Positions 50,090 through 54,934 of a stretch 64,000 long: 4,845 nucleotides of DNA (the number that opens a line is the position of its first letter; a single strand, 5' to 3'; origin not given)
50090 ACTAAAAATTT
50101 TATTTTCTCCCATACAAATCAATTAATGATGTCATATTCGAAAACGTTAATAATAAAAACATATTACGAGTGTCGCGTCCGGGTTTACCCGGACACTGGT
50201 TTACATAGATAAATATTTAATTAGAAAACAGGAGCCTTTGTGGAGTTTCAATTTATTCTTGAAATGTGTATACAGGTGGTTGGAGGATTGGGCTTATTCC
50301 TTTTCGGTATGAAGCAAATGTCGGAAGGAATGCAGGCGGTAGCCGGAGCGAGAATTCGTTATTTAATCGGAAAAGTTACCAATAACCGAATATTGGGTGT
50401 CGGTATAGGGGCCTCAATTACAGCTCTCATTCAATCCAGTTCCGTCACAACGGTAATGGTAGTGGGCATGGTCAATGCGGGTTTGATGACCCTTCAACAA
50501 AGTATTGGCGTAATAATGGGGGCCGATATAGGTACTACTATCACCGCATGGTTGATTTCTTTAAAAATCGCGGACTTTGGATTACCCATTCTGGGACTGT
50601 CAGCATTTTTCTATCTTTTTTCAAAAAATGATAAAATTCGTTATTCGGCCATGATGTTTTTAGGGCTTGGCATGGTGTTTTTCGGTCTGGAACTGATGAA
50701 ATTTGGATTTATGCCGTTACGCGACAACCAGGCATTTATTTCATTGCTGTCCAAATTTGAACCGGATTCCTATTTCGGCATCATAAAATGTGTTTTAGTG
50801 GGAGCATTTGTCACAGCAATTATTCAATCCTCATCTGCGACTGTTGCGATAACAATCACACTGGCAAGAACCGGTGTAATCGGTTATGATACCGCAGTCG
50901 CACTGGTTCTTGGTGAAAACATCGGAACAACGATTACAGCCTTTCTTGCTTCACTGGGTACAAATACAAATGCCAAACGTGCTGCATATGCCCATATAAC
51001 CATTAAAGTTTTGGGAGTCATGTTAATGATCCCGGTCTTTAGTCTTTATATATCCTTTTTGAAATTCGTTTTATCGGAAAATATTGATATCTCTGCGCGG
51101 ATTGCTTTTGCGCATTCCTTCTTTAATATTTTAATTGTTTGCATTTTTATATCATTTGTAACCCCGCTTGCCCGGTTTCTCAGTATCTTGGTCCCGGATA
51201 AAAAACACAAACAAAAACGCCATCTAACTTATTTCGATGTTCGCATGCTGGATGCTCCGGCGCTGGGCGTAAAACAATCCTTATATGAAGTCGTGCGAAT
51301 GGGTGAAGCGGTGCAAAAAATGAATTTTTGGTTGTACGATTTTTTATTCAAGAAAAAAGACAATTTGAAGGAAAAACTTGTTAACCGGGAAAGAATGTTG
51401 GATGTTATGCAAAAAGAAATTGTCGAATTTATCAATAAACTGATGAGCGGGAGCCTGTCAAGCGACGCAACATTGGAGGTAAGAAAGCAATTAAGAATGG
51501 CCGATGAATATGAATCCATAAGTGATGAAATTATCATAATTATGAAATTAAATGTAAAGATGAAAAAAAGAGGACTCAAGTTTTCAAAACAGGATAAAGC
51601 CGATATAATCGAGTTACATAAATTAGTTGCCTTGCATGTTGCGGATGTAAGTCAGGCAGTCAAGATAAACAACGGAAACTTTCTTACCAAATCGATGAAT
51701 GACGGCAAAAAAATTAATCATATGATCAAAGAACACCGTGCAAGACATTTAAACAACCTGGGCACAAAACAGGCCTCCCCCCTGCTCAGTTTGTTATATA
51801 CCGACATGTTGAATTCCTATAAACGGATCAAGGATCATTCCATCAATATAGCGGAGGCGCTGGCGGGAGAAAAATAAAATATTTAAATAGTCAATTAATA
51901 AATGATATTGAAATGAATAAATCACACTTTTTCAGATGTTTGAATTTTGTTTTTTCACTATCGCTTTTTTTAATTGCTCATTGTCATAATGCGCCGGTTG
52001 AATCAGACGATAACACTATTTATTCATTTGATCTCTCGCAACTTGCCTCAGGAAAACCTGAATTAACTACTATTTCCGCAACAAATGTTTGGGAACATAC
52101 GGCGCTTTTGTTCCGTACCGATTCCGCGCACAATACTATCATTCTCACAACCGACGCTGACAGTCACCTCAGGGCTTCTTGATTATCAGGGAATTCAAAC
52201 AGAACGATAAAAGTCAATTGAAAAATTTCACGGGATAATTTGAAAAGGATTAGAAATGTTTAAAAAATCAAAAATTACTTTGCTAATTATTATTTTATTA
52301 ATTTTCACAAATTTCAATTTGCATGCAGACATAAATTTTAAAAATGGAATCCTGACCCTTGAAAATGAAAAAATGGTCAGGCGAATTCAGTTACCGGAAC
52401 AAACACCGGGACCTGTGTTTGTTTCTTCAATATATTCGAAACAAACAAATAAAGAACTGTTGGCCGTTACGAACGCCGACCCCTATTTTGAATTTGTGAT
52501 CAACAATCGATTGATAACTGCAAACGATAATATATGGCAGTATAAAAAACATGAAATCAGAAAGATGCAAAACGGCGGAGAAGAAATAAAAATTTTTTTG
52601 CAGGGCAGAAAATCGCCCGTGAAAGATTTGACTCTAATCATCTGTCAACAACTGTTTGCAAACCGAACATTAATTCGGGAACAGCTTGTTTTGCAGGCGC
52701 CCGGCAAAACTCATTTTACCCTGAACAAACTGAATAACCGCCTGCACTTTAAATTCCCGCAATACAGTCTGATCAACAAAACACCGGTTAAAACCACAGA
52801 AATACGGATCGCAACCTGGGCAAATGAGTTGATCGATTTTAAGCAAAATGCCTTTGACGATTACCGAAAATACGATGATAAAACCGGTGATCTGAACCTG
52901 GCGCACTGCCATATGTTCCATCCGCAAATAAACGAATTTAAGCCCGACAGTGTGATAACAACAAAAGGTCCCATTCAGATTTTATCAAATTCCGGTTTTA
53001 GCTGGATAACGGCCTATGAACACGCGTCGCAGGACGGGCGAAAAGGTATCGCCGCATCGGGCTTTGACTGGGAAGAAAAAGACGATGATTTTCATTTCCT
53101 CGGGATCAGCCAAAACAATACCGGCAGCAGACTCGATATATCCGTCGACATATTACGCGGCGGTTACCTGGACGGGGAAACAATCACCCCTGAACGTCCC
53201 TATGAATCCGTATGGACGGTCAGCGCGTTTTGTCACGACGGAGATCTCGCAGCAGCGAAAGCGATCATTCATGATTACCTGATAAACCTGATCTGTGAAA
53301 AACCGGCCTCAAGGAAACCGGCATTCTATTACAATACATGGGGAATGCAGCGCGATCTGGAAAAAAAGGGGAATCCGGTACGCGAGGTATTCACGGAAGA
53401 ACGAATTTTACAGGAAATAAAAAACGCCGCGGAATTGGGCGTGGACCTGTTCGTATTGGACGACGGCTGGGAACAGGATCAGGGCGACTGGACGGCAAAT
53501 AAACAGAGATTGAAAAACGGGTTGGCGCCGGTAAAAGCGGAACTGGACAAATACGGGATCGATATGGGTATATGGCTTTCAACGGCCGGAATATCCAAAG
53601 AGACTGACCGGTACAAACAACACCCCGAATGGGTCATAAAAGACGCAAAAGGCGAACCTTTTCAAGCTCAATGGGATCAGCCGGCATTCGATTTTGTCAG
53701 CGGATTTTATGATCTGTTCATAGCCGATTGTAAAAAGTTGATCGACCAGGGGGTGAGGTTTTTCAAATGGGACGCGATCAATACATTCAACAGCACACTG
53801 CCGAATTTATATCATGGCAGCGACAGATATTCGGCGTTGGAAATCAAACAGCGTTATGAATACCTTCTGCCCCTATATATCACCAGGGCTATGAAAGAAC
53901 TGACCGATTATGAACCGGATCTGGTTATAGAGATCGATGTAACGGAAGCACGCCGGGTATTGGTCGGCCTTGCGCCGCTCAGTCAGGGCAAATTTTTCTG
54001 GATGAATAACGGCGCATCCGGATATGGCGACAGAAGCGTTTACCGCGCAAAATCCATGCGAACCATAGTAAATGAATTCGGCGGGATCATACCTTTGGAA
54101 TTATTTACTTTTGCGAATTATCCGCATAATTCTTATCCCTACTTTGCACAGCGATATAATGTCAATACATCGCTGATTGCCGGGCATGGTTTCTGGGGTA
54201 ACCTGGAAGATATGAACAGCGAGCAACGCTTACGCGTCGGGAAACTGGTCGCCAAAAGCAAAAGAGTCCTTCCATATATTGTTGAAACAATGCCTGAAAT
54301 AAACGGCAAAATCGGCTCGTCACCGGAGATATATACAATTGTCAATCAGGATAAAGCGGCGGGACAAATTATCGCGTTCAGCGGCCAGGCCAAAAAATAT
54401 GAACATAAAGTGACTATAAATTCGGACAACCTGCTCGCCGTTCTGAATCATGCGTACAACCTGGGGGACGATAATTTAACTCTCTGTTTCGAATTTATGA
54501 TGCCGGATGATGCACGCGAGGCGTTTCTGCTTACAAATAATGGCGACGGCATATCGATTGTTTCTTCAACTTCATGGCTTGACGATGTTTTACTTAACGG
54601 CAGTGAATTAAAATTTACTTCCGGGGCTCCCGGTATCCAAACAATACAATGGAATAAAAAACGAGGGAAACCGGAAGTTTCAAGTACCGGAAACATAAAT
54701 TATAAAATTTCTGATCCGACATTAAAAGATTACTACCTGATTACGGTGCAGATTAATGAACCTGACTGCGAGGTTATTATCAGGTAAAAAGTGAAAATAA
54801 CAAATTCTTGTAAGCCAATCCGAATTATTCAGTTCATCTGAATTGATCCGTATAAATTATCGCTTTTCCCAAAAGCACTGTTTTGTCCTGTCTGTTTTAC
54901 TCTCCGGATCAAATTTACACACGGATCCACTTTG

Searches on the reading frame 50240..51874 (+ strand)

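Call 61: search_protein_families(library=pfam, proteins=[window:50240-51874:+], max_evalue=0.0001)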
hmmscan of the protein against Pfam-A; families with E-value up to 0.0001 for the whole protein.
window:50240-51874:+ (545 aa): 2 families
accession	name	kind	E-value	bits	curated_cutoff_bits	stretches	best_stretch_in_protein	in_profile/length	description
PF02690.20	Na_Pi_cotrans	-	5.3e-62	208.3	29.1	2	19-154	1-136/137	Na+/Pi-cotransporter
PF01895.24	PhoU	-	3e-10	40.7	23.5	1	352-434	2-85/89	PhoU domain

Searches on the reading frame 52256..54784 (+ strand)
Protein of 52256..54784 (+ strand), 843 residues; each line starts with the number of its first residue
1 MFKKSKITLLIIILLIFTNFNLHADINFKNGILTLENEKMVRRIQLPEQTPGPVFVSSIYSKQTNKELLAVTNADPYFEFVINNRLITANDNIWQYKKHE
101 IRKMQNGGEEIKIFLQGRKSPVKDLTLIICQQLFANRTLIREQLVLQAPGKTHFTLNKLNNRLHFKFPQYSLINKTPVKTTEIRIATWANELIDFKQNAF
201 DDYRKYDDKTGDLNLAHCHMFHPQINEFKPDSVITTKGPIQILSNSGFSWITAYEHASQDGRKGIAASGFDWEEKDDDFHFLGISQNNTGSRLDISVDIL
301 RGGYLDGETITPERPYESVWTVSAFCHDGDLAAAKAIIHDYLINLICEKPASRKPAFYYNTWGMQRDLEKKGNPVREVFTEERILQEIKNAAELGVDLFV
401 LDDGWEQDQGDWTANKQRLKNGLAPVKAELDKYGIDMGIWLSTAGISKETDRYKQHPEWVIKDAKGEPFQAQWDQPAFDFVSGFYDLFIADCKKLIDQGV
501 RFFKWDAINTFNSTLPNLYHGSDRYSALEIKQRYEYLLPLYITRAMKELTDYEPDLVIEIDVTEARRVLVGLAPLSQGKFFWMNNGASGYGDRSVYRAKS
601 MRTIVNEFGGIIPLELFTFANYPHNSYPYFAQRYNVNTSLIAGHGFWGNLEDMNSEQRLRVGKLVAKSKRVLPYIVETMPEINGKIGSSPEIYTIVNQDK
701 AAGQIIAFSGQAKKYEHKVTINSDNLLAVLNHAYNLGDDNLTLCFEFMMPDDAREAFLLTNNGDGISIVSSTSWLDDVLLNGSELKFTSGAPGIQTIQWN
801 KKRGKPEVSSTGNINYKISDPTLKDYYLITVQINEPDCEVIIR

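Call 61: search_protein_families(library=pfam, proteins=[window:52256-54784:+], max_evalue=0.0001)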
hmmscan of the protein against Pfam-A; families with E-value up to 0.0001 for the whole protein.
window:52256-54784:+ (843 aa): 2 families
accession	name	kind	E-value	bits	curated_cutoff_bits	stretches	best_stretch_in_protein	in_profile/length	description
PF02065.24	Melibiase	-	1.2e-21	77.6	27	1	379-560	55-237/347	Melibiase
PF01055.32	Glyco_hydro_31_2nd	-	3.7e-05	23.7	23.5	1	391-519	33-167/328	Glycosyl hydrolases family 31 TIM-barrel domain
